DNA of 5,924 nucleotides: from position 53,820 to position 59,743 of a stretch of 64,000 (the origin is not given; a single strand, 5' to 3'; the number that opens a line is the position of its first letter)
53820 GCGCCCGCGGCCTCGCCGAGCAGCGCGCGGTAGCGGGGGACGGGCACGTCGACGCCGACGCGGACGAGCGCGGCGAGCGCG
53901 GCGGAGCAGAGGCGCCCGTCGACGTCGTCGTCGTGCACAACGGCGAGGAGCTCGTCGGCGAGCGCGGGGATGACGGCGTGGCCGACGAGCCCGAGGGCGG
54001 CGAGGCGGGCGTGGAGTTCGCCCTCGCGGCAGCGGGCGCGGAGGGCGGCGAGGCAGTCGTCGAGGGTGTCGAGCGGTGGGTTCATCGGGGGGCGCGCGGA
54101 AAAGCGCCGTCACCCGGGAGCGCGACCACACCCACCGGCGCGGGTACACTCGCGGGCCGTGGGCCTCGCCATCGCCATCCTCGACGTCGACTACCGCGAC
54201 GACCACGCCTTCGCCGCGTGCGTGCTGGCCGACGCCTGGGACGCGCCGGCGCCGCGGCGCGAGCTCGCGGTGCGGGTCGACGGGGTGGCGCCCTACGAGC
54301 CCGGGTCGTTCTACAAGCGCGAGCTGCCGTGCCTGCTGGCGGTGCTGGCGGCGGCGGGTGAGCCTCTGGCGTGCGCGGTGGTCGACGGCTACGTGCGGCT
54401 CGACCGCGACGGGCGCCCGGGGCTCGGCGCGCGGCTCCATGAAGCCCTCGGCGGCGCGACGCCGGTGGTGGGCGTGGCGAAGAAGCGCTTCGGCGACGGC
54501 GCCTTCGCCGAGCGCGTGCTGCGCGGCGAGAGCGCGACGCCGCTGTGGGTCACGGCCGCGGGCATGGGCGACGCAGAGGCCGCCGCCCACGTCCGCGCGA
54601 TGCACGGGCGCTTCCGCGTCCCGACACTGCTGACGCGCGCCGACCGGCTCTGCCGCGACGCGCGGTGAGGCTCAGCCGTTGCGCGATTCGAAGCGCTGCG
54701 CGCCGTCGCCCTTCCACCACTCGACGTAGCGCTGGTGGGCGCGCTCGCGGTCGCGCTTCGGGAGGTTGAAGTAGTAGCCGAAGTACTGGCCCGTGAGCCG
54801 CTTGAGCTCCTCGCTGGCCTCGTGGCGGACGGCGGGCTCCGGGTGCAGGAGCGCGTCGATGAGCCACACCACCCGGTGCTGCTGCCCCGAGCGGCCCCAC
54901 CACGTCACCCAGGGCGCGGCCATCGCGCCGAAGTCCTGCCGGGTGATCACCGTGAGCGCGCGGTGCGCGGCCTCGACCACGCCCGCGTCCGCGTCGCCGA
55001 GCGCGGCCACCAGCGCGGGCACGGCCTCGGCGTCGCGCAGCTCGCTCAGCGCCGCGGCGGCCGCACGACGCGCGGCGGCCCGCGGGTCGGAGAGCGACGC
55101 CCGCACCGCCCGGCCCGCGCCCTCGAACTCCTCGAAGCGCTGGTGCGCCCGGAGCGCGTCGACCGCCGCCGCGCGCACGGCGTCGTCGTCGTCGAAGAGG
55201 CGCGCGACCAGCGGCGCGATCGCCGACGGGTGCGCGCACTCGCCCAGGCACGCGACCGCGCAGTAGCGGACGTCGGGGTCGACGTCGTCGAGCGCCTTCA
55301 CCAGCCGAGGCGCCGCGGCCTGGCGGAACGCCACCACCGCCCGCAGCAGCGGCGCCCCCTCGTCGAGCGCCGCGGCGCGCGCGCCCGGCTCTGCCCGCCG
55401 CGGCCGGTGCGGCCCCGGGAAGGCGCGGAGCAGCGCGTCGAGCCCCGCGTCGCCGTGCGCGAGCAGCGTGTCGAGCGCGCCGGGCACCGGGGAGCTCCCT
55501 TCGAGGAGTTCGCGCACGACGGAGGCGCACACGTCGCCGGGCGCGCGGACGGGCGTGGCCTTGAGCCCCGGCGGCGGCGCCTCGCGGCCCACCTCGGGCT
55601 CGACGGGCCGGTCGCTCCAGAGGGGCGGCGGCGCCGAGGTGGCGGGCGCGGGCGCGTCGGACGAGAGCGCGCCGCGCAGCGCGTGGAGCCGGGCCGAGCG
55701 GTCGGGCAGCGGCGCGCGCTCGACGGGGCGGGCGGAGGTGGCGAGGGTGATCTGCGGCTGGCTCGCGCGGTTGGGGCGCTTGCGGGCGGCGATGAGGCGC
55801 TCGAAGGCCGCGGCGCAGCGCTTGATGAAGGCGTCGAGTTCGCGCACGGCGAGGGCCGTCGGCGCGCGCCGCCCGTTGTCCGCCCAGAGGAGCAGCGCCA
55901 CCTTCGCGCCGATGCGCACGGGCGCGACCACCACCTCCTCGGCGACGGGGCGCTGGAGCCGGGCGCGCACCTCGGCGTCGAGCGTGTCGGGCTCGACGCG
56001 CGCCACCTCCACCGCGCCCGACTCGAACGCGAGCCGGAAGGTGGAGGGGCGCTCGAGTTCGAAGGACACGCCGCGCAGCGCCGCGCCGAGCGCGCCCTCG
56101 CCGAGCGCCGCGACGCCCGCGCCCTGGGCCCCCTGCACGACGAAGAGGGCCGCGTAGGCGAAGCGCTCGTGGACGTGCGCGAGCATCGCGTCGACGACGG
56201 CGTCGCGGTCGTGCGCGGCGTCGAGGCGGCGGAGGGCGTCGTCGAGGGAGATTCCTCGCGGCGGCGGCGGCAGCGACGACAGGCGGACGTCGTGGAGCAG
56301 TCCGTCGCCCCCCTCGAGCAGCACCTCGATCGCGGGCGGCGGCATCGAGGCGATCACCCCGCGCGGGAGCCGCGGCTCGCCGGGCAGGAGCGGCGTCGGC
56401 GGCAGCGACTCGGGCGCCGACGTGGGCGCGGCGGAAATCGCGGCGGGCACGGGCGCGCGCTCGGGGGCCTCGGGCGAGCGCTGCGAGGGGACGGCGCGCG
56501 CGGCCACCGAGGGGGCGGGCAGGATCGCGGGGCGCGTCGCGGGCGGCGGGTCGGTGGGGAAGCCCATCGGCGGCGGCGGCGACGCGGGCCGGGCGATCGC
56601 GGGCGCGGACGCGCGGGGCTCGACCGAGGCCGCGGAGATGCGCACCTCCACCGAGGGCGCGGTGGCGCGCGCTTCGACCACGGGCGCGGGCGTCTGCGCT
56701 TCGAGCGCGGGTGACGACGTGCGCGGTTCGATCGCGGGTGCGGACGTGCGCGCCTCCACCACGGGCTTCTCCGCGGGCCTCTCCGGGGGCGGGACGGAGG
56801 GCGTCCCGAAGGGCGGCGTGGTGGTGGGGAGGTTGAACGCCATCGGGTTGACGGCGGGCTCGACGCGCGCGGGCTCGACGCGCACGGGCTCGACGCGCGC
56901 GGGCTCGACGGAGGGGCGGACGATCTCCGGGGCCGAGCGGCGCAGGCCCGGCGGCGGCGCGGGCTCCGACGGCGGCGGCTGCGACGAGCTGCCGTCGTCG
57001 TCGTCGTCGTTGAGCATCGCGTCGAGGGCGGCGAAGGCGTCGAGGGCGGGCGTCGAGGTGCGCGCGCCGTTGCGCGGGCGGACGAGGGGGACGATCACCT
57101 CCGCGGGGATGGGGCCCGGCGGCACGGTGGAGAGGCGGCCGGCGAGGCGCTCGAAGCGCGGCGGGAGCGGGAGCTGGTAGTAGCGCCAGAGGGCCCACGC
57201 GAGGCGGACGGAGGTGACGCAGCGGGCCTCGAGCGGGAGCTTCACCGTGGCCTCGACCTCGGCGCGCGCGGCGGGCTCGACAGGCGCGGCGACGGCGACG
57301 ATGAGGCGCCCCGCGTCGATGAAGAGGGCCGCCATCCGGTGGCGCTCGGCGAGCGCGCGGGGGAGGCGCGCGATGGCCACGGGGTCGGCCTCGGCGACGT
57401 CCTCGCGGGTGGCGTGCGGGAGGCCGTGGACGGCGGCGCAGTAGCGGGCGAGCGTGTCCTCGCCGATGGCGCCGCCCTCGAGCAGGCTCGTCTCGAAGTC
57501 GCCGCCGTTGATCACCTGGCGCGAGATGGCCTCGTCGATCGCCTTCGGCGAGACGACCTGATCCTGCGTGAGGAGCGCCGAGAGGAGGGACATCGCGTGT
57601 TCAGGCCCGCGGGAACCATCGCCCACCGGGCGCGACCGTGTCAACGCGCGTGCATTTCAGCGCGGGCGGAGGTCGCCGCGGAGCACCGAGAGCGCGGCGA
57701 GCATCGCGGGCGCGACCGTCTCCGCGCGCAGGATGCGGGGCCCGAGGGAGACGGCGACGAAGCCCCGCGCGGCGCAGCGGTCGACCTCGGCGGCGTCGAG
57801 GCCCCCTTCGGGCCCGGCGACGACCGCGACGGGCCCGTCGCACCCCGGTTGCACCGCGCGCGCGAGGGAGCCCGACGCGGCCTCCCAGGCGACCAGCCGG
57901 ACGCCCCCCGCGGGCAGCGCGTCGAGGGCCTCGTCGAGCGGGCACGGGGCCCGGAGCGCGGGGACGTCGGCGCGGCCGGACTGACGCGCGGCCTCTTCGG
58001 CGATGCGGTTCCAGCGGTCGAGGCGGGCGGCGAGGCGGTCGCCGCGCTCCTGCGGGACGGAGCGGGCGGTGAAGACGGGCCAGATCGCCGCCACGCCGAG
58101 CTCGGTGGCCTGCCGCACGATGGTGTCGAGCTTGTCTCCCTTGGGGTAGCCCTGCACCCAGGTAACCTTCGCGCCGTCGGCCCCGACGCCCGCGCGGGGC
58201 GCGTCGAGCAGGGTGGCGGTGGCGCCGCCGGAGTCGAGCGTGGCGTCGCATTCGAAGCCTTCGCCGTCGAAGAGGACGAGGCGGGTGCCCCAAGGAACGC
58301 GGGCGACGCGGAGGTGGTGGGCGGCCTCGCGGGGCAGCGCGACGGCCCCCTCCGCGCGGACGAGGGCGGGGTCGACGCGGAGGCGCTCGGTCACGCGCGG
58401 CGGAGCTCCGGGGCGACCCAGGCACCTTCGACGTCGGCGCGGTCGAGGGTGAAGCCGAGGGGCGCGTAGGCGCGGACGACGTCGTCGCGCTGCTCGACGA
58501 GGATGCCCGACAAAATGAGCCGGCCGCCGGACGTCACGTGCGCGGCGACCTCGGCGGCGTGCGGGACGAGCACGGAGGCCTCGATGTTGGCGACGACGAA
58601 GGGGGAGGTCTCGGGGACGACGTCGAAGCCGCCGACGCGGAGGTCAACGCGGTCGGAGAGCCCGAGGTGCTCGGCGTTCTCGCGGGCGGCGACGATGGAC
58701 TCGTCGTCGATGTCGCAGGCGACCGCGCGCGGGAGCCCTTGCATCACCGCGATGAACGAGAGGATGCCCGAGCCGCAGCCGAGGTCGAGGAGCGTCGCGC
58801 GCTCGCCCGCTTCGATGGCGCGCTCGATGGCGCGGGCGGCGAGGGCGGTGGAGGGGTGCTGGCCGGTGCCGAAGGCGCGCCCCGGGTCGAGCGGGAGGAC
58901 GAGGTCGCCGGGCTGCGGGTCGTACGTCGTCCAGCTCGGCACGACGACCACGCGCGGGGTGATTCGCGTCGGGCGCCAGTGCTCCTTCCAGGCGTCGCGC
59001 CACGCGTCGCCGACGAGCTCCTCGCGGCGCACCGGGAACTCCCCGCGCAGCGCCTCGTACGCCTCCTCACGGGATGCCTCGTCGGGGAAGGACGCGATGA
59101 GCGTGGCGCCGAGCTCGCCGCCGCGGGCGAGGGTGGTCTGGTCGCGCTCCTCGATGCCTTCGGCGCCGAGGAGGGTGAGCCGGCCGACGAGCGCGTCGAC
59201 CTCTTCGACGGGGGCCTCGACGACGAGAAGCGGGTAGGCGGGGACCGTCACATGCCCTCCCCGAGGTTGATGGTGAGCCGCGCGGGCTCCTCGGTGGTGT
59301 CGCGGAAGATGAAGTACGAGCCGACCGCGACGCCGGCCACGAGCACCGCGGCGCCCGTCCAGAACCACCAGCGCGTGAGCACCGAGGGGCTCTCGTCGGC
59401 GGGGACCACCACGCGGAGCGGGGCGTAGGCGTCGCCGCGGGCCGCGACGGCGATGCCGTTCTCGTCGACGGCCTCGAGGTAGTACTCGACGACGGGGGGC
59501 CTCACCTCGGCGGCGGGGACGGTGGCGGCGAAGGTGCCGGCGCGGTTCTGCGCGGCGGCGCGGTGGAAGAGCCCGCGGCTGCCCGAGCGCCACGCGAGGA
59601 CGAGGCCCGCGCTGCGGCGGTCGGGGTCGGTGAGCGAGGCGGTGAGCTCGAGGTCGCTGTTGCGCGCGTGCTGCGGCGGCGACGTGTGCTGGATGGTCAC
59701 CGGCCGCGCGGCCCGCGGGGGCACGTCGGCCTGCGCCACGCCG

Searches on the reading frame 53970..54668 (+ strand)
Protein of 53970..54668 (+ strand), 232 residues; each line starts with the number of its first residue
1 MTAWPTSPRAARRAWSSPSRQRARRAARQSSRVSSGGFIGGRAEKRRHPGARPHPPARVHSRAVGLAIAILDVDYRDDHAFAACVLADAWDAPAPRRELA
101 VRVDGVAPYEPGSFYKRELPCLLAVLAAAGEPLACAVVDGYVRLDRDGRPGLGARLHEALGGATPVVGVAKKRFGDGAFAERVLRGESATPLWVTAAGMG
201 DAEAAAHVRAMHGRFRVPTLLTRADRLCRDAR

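Call 3: search_protein_families(library=pfam, proteins=[window:53970-54668:+], max_evalue=0.1)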
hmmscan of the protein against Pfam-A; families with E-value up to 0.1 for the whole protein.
window:53970-54668:+ (232 aa): 1 family
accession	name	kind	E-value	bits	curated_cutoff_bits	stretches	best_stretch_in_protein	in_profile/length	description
PF04493.20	Endonuclease_5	-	1.3e-06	28.6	23.4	1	67-193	19-144/198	Endonuclease V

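Call 82: search_protein_families(library=padloc, proteins=[window:53970-54668:+], max_evalue=0.01)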
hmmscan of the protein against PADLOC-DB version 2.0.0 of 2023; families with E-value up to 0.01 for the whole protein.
window:53970-54668:+ (232 aa): 0 families

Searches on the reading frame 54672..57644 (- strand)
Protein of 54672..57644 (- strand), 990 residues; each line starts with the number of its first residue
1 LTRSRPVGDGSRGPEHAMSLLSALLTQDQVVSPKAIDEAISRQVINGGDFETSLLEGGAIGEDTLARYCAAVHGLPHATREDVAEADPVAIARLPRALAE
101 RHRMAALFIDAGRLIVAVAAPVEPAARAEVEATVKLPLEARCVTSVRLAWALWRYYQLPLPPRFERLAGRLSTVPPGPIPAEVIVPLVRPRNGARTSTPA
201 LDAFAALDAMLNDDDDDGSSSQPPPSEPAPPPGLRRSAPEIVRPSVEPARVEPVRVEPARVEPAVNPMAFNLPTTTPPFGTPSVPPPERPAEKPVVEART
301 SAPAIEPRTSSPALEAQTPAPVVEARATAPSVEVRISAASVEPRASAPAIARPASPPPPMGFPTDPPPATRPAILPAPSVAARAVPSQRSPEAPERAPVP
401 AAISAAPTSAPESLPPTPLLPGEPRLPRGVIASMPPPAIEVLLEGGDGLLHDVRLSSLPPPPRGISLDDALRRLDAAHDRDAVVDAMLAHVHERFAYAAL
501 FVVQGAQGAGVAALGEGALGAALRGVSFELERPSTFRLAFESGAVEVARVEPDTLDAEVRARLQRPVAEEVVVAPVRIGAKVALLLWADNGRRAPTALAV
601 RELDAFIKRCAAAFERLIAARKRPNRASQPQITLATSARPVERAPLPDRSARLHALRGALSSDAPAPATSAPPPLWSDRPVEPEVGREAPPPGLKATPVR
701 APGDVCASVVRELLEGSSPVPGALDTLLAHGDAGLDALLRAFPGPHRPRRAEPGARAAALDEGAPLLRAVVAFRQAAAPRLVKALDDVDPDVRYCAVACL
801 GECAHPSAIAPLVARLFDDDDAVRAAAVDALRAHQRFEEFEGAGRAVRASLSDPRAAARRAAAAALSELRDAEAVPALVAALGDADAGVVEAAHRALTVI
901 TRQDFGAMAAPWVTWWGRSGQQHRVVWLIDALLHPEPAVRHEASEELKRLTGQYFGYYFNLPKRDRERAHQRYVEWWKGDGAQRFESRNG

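Call 40: search_protein_families(library=pfam, proteins=[window:54672-57644:-], max_evalue=0.001)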
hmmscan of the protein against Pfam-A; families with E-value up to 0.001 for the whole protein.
window:54672-57644:- (990 aa): 6 families
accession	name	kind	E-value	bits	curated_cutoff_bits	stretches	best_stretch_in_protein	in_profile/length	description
PF13646.12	HEAT_2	-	1.9e-16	60.6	27.7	2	779-832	2-56/88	HEAT repeats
PF02985.28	HEAT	-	3e-09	36.7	23.5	0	779-804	3-28/31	HEAT repeat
PF05157.20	MshEN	-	5.3e-09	36.4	23.1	1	73-158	1-86/90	MshEN domain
PF13513.12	HEAT_EZ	-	7.2e-07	30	27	0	804-832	25-53/55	HEAT-like repeat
PF00514.29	Arm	-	0.0001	22.7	20.6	0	868-901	7-40/41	Armadillo/beta-catenin-like repeat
PF12717.13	Cnd1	-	0.00046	20.7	26.4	0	823-904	2-89/162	non-SMC mitotic condensation complex subunit 1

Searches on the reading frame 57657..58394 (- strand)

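Call 40: search_protein_families(library=pfam, proteins=[window:57657-58394:-], max_evalue=0.001)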
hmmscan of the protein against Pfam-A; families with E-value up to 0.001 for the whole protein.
window:57657-58394:- (245 aa): 2 families
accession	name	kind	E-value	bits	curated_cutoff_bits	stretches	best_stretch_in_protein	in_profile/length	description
PF04452.19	Methyltrans_RNA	-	1.2e-44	152.3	23.9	1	76-235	6-164/165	RNA methyltransferase domain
PF20260.4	PUA_4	-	0.00012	22.6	23.9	1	20-57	1-42/48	RNA methyltransferase PUA domain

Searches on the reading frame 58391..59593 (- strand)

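Call 40: search_protein_families(library=pfam, proteins=[window:58391-59593:-], max_evalue=0.001)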
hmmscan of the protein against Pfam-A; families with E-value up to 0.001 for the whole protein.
window:58391-59593:- (400 aa): 7 families
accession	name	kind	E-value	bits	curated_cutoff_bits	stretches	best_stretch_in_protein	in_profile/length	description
PF06325.19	PrmA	-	5.2e-54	184.2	22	1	178-397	77-293/296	Ribosomal protein L11 methyltransferase (PrmA)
PF13847.12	Methyltransf_31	-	2.2e-07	31.1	27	1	266-327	5-67/145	Methyltransferase domain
PF13649.12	Methyltransf_25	-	8.6e-06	26.8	27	1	269-331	2-64/97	Methyltransferase domain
PF12847.13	Methyltransf_18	-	4.5e-05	23.9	27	1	259-322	11-74/151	Methyltransferase domain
PF05175.20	MTS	-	4.7e-05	23.5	23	1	259-317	26-84/170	Methyltransferase small domain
PF03602.21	Cons_hypoth95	-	0.00032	20.8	24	1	262-317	39-94/182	Conserved hypothetical protein 95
PF08242.18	Methyltransf_12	-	0.00099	20.2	30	0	269-321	1-56/98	Methyltransferase domain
